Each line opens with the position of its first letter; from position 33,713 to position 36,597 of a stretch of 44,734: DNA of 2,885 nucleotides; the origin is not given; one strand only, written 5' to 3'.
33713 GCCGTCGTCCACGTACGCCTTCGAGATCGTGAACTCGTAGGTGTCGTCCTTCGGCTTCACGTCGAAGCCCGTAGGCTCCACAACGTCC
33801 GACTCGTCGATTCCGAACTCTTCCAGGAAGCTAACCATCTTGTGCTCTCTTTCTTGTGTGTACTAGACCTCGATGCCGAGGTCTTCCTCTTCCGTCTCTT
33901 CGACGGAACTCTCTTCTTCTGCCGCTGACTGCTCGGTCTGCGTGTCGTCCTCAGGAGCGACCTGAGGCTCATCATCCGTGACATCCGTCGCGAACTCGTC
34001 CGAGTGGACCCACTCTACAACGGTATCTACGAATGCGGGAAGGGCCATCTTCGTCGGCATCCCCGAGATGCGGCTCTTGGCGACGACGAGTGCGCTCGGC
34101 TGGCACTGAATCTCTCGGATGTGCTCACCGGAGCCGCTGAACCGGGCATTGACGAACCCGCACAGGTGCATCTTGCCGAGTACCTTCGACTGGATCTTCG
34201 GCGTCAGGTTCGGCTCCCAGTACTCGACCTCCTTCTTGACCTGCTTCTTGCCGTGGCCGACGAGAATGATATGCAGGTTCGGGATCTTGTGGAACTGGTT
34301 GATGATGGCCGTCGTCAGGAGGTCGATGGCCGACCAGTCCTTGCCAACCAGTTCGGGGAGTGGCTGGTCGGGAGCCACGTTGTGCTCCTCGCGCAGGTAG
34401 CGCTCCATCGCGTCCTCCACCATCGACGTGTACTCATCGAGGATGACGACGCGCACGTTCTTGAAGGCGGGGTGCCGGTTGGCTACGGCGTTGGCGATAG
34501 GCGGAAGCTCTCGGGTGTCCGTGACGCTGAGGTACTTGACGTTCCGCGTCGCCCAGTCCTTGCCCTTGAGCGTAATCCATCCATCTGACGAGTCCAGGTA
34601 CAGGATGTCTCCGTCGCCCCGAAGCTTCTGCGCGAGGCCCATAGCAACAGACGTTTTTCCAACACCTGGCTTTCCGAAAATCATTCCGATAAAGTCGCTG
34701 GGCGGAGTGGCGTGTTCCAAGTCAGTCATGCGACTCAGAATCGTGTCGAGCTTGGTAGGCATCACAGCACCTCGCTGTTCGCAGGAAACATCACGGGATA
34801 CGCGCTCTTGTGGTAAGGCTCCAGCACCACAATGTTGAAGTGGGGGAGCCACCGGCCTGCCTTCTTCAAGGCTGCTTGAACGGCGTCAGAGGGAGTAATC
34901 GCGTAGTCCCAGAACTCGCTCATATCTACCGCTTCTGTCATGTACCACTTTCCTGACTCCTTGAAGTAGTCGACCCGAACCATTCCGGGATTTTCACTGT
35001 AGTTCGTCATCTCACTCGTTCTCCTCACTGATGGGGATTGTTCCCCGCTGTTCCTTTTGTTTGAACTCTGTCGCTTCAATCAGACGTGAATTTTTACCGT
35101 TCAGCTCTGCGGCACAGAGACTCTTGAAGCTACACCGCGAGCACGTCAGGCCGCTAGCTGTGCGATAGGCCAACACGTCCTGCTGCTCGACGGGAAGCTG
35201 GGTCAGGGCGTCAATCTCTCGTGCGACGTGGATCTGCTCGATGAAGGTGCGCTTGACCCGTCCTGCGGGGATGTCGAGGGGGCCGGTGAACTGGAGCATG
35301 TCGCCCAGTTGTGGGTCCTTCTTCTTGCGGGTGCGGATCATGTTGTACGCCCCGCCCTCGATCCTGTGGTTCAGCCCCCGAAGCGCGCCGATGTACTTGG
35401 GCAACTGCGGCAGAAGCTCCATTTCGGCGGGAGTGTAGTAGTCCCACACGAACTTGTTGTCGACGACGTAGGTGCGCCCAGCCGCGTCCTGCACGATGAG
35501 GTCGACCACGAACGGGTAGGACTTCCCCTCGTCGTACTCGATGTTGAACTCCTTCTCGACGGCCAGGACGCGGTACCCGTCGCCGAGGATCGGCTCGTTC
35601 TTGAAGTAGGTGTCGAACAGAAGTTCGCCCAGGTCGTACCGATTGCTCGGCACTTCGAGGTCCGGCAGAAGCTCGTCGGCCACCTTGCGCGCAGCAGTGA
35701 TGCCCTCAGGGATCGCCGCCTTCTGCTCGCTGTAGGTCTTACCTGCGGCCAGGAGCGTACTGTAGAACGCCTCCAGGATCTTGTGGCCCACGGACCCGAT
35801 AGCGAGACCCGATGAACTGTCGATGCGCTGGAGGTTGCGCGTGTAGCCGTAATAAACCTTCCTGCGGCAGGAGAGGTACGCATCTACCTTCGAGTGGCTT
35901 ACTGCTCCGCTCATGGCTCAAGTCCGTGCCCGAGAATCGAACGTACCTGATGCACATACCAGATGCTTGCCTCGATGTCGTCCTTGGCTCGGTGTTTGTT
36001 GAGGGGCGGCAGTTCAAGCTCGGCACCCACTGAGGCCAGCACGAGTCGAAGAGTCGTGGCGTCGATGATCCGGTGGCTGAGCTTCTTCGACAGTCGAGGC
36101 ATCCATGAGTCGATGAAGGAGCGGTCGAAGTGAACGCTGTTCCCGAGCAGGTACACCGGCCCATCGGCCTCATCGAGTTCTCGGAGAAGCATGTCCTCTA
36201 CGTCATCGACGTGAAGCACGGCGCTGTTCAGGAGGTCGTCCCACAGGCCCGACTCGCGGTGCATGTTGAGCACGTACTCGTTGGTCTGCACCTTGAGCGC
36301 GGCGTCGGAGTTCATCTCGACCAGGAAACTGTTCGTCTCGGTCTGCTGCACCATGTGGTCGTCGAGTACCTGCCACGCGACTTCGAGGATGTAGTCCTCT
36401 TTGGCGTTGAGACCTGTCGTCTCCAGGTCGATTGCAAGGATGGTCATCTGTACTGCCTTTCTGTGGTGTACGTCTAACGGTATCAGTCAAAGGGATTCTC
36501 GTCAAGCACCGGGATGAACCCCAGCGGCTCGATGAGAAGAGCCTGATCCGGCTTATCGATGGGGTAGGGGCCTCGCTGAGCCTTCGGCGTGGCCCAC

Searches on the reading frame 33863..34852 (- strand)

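Call 10: search_protein_families(library=pfam, proteins=[window:33863-34852:-], max_evalue=0.01)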
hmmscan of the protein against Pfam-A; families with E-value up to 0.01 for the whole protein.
window:33863-34852:- (329 aa): 5 families
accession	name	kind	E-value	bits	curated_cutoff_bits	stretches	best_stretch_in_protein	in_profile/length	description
PF13479.12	AAA_24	-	2.1e-13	51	27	1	57-261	6-194/195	AAA domain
PF20720.3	nSTAND3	-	0.0015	18.7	27.2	1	57-93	21-58/155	Novel STAND NTPase 3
PF00004.35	AAA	-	0.0028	18.6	21.2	1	58-148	3-73/131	ATPase family associated with various cellular activities (AAA)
PF13401.12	AAA_22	-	0.0039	18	27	0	55-160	7-111/130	AAA domain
PF13481.12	AAA_25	-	0.0075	16.3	27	0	51-127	31-98/195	AAA domain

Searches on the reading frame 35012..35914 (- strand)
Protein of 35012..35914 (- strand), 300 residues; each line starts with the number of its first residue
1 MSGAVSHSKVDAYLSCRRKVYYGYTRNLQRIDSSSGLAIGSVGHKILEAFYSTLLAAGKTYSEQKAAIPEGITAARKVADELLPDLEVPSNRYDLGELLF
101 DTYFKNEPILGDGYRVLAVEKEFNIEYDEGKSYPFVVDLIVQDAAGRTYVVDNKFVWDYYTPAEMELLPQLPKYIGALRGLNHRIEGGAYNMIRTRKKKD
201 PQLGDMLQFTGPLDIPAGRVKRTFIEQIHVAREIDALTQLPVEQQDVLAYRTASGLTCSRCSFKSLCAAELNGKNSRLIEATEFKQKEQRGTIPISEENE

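Call 10: search_protein_families(library=pfam, proteins=[window:35012-35914:-], max_evalue=0.01)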
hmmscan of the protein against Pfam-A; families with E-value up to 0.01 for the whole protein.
window:35012-35914:- (300 aa): 1 family
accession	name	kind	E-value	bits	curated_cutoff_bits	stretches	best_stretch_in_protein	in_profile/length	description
PF12705.13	PDDEXK_1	-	1.2e-14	55.3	22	1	5-267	2-246/247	PD-(D/E)XK nuclease superfamily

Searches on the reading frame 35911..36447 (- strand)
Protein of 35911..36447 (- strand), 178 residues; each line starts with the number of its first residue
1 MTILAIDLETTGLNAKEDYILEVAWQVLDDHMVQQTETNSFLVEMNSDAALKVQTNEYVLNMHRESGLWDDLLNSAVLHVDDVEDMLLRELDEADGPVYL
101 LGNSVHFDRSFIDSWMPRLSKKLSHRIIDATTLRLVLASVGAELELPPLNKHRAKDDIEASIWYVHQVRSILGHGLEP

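Call 10: search_protein_families(library=pfam, proteins=[window:35911-36447:-], max_evalue=0.01)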
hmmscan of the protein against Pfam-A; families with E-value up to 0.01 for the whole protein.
window:35911-36447:- (178 aa): 1 family
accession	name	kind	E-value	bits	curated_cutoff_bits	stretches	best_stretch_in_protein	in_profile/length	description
PF00929.31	RNase_T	-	4.7e-10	40.7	24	1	5-162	2-161/164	Exonuclease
